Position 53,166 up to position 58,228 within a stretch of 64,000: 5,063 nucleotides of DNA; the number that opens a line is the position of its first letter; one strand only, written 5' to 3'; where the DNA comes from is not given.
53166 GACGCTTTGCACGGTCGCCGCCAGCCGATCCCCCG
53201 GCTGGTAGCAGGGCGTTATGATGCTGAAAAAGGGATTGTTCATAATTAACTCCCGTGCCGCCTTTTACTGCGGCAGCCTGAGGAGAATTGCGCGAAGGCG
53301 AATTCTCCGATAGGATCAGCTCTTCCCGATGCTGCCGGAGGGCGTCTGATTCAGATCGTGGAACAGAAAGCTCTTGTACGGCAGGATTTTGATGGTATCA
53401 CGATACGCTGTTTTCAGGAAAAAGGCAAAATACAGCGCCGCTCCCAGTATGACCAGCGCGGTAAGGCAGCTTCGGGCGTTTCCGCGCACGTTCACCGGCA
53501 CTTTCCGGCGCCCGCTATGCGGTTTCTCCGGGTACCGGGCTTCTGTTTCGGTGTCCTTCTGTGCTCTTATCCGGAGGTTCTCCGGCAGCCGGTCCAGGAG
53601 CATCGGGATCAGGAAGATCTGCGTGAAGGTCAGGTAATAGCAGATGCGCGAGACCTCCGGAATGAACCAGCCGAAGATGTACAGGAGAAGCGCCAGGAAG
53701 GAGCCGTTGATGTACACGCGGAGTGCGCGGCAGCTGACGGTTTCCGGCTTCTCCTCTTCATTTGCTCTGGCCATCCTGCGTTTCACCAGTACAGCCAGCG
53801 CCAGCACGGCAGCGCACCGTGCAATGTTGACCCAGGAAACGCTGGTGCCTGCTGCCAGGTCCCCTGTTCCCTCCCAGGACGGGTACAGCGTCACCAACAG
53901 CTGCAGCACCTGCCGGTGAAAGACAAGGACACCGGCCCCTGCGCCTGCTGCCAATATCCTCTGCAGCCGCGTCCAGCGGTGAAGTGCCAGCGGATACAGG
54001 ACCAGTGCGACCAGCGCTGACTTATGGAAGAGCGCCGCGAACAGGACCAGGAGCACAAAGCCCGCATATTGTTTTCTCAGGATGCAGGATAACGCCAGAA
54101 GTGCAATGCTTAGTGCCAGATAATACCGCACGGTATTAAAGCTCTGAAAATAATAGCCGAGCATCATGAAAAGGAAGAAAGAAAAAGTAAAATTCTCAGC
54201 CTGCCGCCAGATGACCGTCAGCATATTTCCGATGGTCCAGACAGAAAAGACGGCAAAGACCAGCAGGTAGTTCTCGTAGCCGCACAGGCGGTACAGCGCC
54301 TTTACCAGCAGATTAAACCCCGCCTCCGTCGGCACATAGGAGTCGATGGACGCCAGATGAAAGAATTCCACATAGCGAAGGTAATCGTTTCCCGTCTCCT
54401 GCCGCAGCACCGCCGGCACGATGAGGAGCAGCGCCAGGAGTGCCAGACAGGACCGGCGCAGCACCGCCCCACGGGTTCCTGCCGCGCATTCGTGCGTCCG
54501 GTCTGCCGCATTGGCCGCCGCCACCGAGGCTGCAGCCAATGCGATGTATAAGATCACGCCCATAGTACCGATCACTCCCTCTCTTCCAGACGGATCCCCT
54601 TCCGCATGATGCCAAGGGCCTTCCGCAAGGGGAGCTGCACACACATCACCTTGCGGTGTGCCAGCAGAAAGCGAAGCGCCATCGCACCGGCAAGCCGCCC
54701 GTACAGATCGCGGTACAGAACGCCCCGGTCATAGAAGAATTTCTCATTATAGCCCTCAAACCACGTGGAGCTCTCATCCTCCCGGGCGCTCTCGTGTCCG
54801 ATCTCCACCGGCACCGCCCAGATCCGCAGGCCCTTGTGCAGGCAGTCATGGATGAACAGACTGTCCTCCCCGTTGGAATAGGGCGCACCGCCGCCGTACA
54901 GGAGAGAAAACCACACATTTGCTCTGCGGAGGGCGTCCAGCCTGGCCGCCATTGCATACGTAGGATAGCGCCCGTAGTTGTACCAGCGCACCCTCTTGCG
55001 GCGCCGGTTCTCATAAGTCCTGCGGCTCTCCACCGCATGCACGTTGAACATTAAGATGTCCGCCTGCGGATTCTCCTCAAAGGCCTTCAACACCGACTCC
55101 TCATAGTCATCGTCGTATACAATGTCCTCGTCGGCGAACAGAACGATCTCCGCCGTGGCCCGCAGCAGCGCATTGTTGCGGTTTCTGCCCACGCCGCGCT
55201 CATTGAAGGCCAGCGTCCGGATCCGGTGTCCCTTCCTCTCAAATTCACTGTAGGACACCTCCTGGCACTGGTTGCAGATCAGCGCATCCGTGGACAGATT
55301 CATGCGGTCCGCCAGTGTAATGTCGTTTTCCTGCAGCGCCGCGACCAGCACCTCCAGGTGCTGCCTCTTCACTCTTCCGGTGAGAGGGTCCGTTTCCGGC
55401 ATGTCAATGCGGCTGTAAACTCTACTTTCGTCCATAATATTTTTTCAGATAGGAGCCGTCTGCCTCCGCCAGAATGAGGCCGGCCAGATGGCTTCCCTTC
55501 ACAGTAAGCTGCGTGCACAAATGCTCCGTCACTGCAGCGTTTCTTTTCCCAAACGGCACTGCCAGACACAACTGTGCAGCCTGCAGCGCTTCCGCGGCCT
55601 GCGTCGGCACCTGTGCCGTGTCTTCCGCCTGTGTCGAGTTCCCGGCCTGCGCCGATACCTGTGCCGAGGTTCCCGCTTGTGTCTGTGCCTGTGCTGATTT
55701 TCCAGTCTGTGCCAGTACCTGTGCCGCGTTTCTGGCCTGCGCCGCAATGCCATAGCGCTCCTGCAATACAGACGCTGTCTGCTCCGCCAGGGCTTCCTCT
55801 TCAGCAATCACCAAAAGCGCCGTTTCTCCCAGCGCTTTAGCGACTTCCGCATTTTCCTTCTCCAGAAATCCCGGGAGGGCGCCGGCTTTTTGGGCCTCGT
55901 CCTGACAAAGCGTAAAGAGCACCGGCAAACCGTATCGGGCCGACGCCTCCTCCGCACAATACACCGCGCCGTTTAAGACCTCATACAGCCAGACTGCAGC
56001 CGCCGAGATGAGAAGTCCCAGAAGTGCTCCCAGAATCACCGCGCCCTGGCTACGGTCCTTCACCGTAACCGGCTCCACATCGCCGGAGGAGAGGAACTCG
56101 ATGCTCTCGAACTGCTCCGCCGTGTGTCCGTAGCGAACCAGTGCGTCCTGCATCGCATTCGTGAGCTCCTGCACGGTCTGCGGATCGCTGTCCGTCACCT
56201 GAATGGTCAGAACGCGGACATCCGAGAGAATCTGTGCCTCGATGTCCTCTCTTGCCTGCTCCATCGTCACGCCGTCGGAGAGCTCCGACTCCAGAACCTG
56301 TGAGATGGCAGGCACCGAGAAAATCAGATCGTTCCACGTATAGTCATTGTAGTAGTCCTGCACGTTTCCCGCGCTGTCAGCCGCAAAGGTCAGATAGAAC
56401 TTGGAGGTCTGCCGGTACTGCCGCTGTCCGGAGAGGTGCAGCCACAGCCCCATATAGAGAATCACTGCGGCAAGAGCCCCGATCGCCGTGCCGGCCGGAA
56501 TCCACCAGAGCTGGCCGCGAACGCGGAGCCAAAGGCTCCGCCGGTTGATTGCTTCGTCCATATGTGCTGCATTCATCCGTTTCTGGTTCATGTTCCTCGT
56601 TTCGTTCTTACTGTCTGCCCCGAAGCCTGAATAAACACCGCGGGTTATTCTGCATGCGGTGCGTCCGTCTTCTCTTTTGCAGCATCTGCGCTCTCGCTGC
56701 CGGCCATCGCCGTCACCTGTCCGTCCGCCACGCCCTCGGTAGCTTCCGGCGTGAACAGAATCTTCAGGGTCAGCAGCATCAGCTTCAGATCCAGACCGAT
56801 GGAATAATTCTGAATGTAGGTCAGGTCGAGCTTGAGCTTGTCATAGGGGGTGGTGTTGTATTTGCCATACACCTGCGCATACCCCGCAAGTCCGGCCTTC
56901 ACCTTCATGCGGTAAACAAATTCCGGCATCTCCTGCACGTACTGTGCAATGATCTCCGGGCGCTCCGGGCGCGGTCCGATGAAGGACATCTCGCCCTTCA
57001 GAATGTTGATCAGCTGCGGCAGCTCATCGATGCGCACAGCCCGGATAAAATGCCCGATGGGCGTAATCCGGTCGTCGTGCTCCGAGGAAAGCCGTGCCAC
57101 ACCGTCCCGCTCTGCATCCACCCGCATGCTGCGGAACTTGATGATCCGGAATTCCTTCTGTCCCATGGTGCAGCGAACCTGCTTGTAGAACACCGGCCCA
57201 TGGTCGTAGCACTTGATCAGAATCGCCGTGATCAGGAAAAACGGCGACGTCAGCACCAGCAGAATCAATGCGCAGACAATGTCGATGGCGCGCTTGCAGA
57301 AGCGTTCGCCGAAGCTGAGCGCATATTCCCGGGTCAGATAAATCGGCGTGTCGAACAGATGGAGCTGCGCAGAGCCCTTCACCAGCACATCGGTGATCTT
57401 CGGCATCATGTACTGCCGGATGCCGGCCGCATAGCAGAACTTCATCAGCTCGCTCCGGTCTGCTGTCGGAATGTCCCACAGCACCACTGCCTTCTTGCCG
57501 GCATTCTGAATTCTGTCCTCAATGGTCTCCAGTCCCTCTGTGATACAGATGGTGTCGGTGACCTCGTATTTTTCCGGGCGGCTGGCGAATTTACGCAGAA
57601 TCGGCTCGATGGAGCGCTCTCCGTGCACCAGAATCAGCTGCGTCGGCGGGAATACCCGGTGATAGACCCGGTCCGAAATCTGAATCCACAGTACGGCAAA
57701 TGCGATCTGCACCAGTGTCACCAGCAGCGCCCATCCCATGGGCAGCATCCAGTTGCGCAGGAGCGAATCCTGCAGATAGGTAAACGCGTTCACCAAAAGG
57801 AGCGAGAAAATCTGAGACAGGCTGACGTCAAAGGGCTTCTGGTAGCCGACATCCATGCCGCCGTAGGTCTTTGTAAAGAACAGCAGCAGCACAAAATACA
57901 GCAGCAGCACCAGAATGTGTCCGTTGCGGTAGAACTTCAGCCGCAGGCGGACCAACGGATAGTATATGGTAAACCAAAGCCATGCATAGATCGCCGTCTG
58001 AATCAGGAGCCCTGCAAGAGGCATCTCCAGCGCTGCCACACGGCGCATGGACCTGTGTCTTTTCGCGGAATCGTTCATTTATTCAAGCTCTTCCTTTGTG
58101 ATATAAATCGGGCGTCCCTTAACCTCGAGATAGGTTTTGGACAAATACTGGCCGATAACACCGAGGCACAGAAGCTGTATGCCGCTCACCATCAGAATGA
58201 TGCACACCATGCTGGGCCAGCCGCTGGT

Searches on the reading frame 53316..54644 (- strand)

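Call 74: search_protein_families(library=pfam, proteins=[window:53316-54644:-], max_evalue=0.00001)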
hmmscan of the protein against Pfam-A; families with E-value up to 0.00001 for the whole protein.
window:53316-54644:- (442 aa): 1 family
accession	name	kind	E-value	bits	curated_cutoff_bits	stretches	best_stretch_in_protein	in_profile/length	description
PF14897.12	EpsG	-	4.5e-44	151.4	30.1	1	67-350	4-284/326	EpsG family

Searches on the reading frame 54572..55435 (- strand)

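Call 74: search_protein_families(library=pfam, proteins=[window:54572-55435:-], max_evalue=0.00001)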
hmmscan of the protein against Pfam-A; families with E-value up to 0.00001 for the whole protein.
window:54572-55435:- (287 aa): 1 family
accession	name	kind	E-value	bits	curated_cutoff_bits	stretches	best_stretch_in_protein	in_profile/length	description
PF00535.33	Glycos_transf_2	-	2.5e-10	41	23.3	1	64-152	47-134/168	Glycosyl transferase family 2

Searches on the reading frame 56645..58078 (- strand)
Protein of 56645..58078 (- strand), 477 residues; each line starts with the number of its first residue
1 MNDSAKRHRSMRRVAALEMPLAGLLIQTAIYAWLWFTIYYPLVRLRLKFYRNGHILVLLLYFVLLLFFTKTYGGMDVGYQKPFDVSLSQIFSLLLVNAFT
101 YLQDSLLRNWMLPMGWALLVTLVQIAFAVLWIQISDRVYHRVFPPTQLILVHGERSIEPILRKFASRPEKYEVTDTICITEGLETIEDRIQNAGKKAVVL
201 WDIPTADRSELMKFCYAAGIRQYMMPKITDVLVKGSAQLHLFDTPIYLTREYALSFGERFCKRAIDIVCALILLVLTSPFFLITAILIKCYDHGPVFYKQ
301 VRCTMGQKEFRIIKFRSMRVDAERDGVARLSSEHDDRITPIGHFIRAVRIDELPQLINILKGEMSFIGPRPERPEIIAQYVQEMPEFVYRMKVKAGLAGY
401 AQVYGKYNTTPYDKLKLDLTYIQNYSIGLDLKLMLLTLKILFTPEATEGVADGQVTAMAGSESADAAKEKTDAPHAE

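Call 92: search_protein_families(library=pfam, proteins=[window:56645-58078:-], max_evalue=0.000001)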
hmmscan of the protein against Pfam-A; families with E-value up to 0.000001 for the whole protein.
window:56645-58078:- (477 aa): 1 family
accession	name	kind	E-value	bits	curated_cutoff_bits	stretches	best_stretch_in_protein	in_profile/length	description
PF02397.22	Bac_transf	-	1.2e-62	211.1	27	1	262-442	1-178/179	Bacterial sugar transferase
